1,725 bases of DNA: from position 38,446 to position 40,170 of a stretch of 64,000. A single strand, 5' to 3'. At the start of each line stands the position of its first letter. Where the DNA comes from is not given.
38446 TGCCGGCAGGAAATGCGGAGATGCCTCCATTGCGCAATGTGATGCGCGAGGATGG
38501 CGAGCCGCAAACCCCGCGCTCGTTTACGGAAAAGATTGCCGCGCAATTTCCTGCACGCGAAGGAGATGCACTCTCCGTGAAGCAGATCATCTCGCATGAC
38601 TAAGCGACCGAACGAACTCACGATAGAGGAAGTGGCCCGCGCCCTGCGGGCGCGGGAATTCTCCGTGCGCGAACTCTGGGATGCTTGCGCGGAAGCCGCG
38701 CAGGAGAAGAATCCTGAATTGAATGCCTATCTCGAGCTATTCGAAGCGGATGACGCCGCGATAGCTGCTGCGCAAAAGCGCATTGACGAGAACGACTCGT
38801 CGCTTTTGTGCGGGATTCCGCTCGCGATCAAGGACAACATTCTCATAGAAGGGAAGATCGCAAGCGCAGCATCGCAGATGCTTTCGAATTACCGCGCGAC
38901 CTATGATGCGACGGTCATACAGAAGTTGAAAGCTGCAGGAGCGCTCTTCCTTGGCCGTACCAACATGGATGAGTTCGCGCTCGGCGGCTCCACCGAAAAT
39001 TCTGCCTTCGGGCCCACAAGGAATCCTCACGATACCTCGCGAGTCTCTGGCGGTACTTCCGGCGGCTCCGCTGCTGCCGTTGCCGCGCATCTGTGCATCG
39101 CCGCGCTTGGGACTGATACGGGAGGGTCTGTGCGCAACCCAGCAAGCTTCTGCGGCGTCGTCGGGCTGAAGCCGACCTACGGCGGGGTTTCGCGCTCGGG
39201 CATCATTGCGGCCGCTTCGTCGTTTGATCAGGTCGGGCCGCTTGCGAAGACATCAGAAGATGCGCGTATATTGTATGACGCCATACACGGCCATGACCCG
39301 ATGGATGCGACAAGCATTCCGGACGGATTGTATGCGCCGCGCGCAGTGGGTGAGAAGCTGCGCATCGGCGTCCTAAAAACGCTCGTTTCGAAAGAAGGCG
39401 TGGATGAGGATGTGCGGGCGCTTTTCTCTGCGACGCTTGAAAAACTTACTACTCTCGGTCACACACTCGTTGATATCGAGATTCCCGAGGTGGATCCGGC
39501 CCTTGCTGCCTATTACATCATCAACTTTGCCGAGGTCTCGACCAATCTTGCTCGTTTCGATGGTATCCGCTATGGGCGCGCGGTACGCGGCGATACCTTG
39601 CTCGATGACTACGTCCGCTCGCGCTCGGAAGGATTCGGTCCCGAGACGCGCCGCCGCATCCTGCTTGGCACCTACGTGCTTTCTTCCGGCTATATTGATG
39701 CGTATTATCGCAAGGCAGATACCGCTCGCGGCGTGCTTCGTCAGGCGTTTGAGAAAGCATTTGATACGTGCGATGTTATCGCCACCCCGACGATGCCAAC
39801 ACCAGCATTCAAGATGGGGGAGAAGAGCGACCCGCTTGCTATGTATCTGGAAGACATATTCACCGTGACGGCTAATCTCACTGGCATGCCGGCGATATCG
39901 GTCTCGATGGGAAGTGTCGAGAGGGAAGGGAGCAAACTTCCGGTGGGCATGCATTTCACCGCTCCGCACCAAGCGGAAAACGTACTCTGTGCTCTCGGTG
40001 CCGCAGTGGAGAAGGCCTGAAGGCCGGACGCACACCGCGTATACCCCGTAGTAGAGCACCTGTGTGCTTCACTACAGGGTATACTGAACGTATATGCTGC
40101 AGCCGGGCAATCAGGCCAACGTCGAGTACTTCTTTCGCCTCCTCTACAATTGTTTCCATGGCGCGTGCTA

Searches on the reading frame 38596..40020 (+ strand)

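Call 75: search_protein_families(library=pfam, proteins=[window:38596-40020:+], max_evalue=0.00001)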
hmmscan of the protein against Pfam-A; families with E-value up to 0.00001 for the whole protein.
window:38596-40020:+ (474 aa): 1 family
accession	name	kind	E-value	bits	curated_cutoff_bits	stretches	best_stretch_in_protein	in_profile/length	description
PF01425.27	Amidase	-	5.8e-138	461.1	27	1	29-464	4-444/445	Amidase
